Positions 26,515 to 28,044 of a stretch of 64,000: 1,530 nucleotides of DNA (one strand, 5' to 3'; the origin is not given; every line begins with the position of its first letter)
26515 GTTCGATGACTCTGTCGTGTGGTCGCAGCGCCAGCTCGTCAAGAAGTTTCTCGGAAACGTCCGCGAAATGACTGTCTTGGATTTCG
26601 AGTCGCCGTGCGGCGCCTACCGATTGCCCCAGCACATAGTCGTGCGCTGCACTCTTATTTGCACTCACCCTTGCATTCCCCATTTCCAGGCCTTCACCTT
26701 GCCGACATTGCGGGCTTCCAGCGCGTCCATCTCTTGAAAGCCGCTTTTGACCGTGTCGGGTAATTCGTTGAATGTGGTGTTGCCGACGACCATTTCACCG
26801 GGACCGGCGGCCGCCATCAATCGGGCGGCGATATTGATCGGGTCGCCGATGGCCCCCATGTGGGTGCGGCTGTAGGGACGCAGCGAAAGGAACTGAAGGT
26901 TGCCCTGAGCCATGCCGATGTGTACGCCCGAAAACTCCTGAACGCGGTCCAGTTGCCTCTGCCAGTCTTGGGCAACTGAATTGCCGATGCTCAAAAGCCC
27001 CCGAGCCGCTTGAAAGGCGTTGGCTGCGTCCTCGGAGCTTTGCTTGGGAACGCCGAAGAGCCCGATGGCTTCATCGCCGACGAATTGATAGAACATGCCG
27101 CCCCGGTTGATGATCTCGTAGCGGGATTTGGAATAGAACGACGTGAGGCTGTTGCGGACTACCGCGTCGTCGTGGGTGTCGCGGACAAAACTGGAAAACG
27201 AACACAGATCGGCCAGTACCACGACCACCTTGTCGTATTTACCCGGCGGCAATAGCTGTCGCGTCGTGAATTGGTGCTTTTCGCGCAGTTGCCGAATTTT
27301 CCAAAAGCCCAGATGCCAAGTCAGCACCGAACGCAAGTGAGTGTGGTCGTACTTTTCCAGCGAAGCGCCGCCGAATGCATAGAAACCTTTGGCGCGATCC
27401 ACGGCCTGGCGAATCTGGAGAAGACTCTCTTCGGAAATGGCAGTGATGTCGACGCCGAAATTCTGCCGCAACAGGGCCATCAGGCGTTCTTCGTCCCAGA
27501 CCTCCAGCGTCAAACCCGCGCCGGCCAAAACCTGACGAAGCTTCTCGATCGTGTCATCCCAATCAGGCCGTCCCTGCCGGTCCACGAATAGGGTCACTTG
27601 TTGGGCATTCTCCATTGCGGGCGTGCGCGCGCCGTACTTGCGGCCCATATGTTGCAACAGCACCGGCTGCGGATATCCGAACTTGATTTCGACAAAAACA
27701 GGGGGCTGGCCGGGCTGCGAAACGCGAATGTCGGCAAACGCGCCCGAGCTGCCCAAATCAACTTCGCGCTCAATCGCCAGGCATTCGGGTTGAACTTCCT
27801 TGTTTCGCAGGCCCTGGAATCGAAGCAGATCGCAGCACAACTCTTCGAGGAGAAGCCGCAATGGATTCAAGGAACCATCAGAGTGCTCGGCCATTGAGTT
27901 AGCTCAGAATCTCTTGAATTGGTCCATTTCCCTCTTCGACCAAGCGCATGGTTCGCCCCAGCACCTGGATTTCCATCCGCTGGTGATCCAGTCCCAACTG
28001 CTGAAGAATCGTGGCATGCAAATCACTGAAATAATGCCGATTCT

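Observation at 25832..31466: Tightly packed minus-strand string: DUF1549/1553, DUF1501, class III cyclase with nuclease-like N-domain, SAM methyltransferase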

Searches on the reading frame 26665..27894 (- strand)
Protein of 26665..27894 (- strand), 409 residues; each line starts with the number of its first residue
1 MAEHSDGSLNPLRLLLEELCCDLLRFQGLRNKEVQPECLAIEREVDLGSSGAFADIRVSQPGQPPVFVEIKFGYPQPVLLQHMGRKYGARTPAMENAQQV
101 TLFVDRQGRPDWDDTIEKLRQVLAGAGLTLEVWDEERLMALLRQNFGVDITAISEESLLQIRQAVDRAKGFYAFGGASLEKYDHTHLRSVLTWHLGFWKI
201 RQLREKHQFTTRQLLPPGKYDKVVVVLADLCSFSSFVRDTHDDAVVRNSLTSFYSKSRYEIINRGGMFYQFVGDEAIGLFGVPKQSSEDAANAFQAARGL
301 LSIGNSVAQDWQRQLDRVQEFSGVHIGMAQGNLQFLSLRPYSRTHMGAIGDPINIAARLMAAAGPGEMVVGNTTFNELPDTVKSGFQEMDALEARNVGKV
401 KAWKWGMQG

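Call 4: search_protein_families(library=pfam, proteins=[window:26665-27894:-], max_evalue=0.1)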
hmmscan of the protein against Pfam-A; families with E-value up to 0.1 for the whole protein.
window:26665-27894:- (409 aa): 3 families
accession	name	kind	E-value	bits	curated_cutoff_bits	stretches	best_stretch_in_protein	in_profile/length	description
PF00211.25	Guanylate_cyc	-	1.2e-05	25.4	21.9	1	218-400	4-176/183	Adenylate and Guanylate cyclase catalytic domain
PF06969.22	HemN_C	-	0.016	15.7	24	1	135-167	8-40/67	HemN C-terminal domain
PF03190.21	Thioredox_DsbH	-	0.084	13.3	27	0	92-141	66-116/163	Protein of unknown function, DUF255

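Call 5: search_protein_families(library=ncbifam, proteins=[window:26665-27894:-], max_evalue=0.1)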
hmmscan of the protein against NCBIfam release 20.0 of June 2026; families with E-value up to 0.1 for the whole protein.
window:26665-27894:- (409 aa): 1 family
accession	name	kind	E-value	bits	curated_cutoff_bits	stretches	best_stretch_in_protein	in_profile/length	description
TIGR03903.1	TOMM_kin_cyc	equivalog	4.5e-05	21.5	705.75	1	245-384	313-442/1267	TOMM system kinase/cyclase fusion protein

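Call 7: search_protein_families(library=padloc, proteins=[window:26665-27894:-], max_evalue=1)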
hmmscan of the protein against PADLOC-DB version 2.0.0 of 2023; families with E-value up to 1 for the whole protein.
window:26665-27894:- (409 aa): 7 families
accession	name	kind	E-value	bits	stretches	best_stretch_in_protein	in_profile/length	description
PDLC00765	PycC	-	7.7e-10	36.4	1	219-388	254-422/477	Pycsar cyclase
PDLC00734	PycC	-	1.7e-08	32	1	221-387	188-353/374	Pycsar cyclase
PDLC02367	PycC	-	4.5e-07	27.5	1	222-386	43-200/226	-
PDLC02369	PycC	-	9.3e-06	23.4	1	219-379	43-192/248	-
PDLC00766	PycC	-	4.4e-05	21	1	223-395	44-212/232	Pycsar cyclase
PDLC02366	PycC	-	0.0069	13.4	1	223-390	278-445/486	-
PDLC00763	PycC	-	0.043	11.2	1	219-380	50-209/268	Pycsar cyclase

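Call 9: find_homologous_proteins(query=window:26665-27894:-, max_evalue=0.001)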
Query window:26665-27894:- (409 aa): 710 proteins with E <= 0.001 among 8000 candidates; the best 120 are listed.
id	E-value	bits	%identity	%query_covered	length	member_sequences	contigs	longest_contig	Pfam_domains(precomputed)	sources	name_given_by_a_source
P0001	1.3e-248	843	90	100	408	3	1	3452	-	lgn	-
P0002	1.5e-158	546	60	93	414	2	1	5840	PF00211.26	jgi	jgi:adenylate cyclase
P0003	9.0e-157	540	58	94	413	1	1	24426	PF00211.26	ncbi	-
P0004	3.8e-152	525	55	98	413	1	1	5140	PF00211.26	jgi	jgi:class 3 adenylate cyclase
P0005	8.8e-148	511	56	94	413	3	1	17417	PF00211.26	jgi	jgi:class 3 adenylate cyclase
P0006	1.4e-146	507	57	91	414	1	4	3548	-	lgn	-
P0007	2.3e-146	506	56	93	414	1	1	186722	PF00211.26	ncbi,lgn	ncbi:MAG: adenylate/guanylate cyclase domain-containing protein [Gemmataceae bacterium]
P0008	1.0e-145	504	59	88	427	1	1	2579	-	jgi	jgi:adenylate cyclase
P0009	6.5e-144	498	52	94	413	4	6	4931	PF00211.26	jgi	jgi:adenylate cyclase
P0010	3.0e-143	496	55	93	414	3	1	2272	PF00211.26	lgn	-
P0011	3.3e-143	496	53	94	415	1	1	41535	-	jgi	jgi:class 3 adenylate cyclase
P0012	6.3e-143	495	56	91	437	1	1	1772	-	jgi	-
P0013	1.1e-142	494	54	99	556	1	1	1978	PF00211.26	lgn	-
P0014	1.1e-142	494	55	93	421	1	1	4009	-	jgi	jgi:class 3 adenylate cyclase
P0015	1.3e-142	494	56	93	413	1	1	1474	-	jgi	jgi:class 3 adenylate cyclase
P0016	2.9e-142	492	56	93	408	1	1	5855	PF00211.26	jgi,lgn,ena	-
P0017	3.8e-142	492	55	93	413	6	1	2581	PF00211.26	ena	-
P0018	5.8e-142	491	55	90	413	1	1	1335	PF00211.26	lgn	-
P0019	8.0e-142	491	54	93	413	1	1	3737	PF00211.26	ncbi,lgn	-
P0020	1.2e-141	490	53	93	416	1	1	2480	PF00211.26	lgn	-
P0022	4.0e-141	489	55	98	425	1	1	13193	PF00211.26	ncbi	-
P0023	5.3e-141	488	56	97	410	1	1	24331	PF00211.26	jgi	jgi:class 3 adenylate cyclase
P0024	5.4e-141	488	54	89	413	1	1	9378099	PF00211.26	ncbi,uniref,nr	ncbi:adenylate/guanylate cyclase domain-containing protein [Limnoglobus roseus]|uniref:Adenylate/gua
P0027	2.3e-140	486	55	98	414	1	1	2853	PF00211.26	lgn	-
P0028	4.6e-140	485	57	89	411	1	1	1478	PF00211.26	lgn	-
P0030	1.1e-139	484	56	97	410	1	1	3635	PF00211.26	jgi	jgi:class 3 adenylate cyclase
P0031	1.4e-139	484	52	93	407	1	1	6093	PF00211.26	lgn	-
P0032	2.0e-139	483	53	97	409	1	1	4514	PF00211.26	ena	-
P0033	2.1e-139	483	54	93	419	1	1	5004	PF00211.26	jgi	jgi:class 3 adenylate cyclase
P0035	6.8e-139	481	56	96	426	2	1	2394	PF00211.26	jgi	jgi:class 3 adenylate cyclase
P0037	1.2e-138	481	53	93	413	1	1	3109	PF00211.26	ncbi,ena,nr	ncbi:MAG TPA: adenylate/guanylate cyclase domain-containing protein [Gemmataceae bacterium]|nr:adeny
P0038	1.6e-138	480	54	91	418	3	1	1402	PF00211.26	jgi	jgi:class 3 adenylate cyclase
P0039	1.7e-138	480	55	89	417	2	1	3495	PF00211.26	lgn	-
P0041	2.6e-138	479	53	94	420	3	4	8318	PF00211.26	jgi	jgi:class 3 adenylate cyclase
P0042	3.3e-138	479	52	94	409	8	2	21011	PF00211.26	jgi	jgi:class 3 adenylate cyclase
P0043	3.7e-138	479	53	93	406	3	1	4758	PF00211.26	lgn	-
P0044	4.4e-138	479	53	92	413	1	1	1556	PF00211.26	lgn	-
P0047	9.8e-138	478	52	94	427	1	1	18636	PF00211.26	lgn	-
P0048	1.4e-137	477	51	94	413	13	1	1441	PF00211.26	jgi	-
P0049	1.9e-137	477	55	96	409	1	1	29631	PF00211.26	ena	-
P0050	2.7e-137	476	51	94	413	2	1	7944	PF00211.26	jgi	jgi:class 3 adenylate cyclase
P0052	3.4e-137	476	53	94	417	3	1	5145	PF00211.26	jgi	jgi:class 3 adenylate cyclase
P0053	3.9e-137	476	52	93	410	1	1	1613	PF00211.26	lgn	-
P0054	7.7e-137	475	52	99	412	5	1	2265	PF00211.26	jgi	-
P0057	9.3e-137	474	53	94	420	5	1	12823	PF00211.26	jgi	jgi:class 3 adenylate cyclase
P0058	1.1e-136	474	53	93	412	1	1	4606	PF00211.26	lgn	-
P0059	1.1e-136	474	52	93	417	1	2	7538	PF00211.26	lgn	-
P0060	1.6e-136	474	54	97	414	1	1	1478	PF00211.26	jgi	jgi:adenylate cyclase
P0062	2.0e-136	473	53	93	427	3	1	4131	PF00211.26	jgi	jgi:class 3 adenylate cyclase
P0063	2.0e-136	473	52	99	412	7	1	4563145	PF00211.26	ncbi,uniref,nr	ncbi:hypothetical protein DSM104443_02541 [Usitatibacter rugosus]|uniref:Guanylate cyclase domain-co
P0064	2.7e-136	473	53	93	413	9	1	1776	PF00211.26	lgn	-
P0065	2.9e-136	473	53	99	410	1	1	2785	PF00211.26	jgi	jgi:adenylate cyclase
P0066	3.0e-136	473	51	94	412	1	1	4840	PF00211.26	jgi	-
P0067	3.0e-136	473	53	93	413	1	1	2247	PF00211.26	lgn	-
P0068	4.8e-136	472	52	93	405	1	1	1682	PF00211.26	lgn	-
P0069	5.2e-136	472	52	97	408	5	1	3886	PF00211.26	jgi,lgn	jgi:class 3 adenylate cyclase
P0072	9.5e-136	471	54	90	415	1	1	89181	PF00211.26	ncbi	-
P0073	1.1e-135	471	52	93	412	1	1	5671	PF00211.26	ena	-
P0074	1.2e-135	471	51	94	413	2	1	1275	PF00211.26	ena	-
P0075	1.6e-135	470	53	96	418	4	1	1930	PF00211.26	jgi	jgi:adenylate cyclase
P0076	2.2e-135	470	51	93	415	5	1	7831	PF00211.26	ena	-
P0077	2.3e-135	470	52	91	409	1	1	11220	PF00211.26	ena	-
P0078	2.6e-135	470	51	93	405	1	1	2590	PF00211.26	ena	-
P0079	2.7e-135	470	51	94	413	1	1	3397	PF00211.26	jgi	jgi:class 3 adenylate cyclase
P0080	2.9e-135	469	53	96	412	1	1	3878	PF00211.26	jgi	-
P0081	3.0e-135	469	53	93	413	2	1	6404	PF00211.26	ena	-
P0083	5.2e-135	469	55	89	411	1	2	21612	PF00211.26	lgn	-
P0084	5.5e-135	469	53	93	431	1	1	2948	PF00211.26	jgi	jgi:class 3 adenylate cyclase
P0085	8.3e-135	468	54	90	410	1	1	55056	PF00211.26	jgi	jgi:class 3 adenylate cyclase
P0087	8.4e-135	468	52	93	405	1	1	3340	PF00211.26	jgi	jgi:class 3 adenylate cyclase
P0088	9.6e-135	468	52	93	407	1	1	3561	PF00211.26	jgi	jgi:adenylate cyclase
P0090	1.0e-134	468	52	93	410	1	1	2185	PF00211.26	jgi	jgi:class 3 adenylate cyclase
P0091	1.1e-134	468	52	93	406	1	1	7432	PF00211.26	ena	-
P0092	1.1e-134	468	52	93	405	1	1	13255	PF00211.26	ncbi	-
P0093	1.6e-134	467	53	98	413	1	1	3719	PF00211.26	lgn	-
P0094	1.8e-134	467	55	90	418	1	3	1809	PF00211.26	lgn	-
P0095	1.8e-134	467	52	93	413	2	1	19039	PF00211.26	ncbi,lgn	-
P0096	2.0e-134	467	51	94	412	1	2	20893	PF00211.26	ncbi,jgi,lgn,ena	-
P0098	3.2e-134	466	52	93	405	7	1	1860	PF00211.26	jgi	-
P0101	4.9e-134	465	52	93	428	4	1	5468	PF00211.26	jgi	jgi:adenylate cyclase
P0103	6.6e-134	465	51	94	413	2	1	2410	PF00211.26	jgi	jgi:class 3 adenylate cyclase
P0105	9.2e-134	464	53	89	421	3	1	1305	PF00211.26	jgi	jgi:class 3 adenylate cyclase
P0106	1.4e-133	464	52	94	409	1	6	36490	PF00211.26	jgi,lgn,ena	jgi:class 3 adenylate cyclase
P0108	1.6e-133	464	51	93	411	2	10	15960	PF00211.26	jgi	jgi:class 3 adenylate cyclase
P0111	2.1e-133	463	52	99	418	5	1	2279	PF00211.26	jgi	jgi:adenylate cyclase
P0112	4.0e-133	462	52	93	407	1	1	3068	PF00211.26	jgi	jgi:adenylate cyclase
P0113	4.1e-133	462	51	93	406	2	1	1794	PF00211.26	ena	-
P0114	4.2e-133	462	51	93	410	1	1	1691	PF00211.26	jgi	jgi:adenylate cyclase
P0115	5.8e-133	462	53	99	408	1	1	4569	PF00211.26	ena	-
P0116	7.3e-133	462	54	91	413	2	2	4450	PF00211.26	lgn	-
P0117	8.2e-133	461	52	93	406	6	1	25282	PF00211.26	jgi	jgi:adenylate cyclase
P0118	9.5e-133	461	50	94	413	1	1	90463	PF00211.26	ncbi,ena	-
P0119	1.1e-132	461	52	93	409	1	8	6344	PF00211.26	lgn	-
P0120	1.4e-132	461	50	94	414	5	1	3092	PF00211.26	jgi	jgi:adenylate cyclase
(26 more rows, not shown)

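Call 10: find_encoding_contigs(protein=P0024, flank=6000, max_places=2)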
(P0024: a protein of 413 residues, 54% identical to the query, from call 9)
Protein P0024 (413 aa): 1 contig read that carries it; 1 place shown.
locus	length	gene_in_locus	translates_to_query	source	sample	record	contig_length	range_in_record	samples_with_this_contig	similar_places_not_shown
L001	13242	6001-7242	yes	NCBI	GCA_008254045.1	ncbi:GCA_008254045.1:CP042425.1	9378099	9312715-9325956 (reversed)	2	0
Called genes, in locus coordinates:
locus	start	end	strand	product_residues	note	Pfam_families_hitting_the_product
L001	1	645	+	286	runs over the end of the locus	PF09935:DUF2167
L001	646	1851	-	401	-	PF04389:Peptidase_M28, PF01546:Peptidase_M20, PF05343:Peptidase_M42 (weak)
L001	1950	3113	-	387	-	PF03702:AnmK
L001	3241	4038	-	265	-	PF07722:Peptidase_C26, PF00117:GATase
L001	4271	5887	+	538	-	PF01590:GAF, PF13185:GAF_2, PF00069:Pkinase, PF07714:PK_Tyr_Ser-Thr, PF06293:Kdo (weak)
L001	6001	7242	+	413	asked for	PF00211:Guanylate_cyc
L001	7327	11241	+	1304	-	PF00069:Pkinase, PF03109:ABC1 (faint), PF07714:PK_Tyr_Ser-Thr, PF23598:LRR_14 (faint), PF25019:LRR_R13L1-DRL21 (faint)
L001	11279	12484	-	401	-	PF01676:Metalloenzyme, PF10143:PhosphMutase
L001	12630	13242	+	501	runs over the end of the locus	PF00342:PGI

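Call 11: find_encoding_contigs(protein=P0063, flank=6000, max_places=2)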
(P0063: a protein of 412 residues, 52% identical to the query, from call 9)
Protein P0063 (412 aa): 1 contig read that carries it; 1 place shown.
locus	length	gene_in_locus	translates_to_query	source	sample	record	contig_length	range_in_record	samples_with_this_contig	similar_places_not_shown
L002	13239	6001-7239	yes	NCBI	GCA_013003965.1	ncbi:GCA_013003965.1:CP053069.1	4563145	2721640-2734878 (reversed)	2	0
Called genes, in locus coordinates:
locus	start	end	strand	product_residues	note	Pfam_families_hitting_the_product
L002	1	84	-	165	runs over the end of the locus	-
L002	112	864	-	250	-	PF00227:Proteasome (faint)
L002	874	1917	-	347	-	PF04168:Alpha-E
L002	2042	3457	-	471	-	PF04174:CP_ATPgrasp_1, PF14403:CP_ATPgrasp_2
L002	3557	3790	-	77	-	-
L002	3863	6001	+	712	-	PF13328:HD_4, PF04607:RelA_SpoT, PF02824:TGS, PF19296:RelA_AH, PF28438:RelA_RIS, PF01842:ACT (weak), PF13291:ACT_4, PF22629:ACT_AHAS_ss (weak)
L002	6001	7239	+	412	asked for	PF00211:Guanylate_cyc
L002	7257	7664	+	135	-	-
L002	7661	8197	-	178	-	PF01661:Macro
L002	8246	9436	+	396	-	PF17785:PUA_3, PF10672:Methyltrans_SAM, PF03602:Cons_hypoth95, PF05175:MTS (weak), PF09445:Methyltransf_15 (faint), PF13847:Methyltransf_31, PF13649:Methyltransf_25 (weak)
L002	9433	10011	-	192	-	PF13302:Acetyltransf_3 (weak), PF00583:Acetyltransf_1, PF13508:Acetyltransf_7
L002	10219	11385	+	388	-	PF14307:Glyco_tran_WbsX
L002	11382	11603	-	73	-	-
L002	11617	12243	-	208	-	PF02492:cobW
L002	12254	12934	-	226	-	PF01730:UreF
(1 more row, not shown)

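Call 12: find_encoding_contigs(protein=P0007, flank=6000, max_places=2)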
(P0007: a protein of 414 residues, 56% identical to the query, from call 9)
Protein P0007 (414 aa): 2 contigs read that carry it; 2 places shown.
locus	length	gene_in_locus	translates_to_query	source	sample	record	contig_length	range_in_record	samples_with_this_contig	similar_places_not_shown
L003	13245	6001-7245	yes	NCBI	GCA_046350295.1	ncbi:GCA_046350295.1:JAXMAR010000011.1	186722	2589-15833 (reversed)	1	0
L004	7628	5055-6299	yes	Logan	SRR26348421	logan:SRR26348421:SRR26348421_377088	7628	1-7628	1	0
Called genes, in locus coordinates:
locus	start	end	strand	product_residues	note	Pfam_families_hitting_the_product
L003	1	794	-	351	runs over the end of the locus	PF00762:Ferrochelatase, PF01903:CbiX (faint)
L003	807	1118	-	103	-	PF13237:Fer4_10 (faint), PF12838:Fer4_7 (weak), PF13187:Fer4_9 (weak), PF00037:Fer4 (weak)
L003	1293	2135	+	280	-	-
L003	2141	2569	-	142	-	-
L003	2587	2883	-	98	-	-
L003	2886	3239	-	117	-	PF08719:NADAR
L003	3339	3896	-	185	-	-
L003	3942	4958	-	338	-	PF24807:WD40_CDC20-Fz, PF24796:WDR55, PF25172:Beta-prop_WDR3_2nd, PF25173:Beta-prop_WDR3_1st, PF25175:Beta-prop_WDR5, PF23381:Beta-prop_IFT122_1st, PF25174:Beta-prop_THOC3, PF24807:WD40_CDC20-Fz, +42 more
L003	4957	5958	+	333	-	PF13249:SQHop_cyclase_N (faint), PF00432:Prenyltrans, PF13243:SQHop_cyclase_C (weak)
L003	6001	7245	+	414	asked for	PF00211:Guanylate_cyc (weak)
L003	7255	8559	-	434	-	PF00884:Sulfatase, PF01663:Phosphodiest (faint), PF16347:SGSH_C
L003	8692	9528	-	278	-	PF18306:LDcluster4, PF03641:Lysine_decarbox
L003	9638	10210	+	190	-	-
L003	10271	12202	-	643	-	PF02518:HATPase_c, PF00204:DNA_gyraseB, PF01751:Toprim, PF00986:DNA_gyraseB_C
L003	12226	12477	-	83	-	PF01934:HepT-like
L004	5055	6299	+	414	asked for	PF00211:Guanylate_cyc (weak)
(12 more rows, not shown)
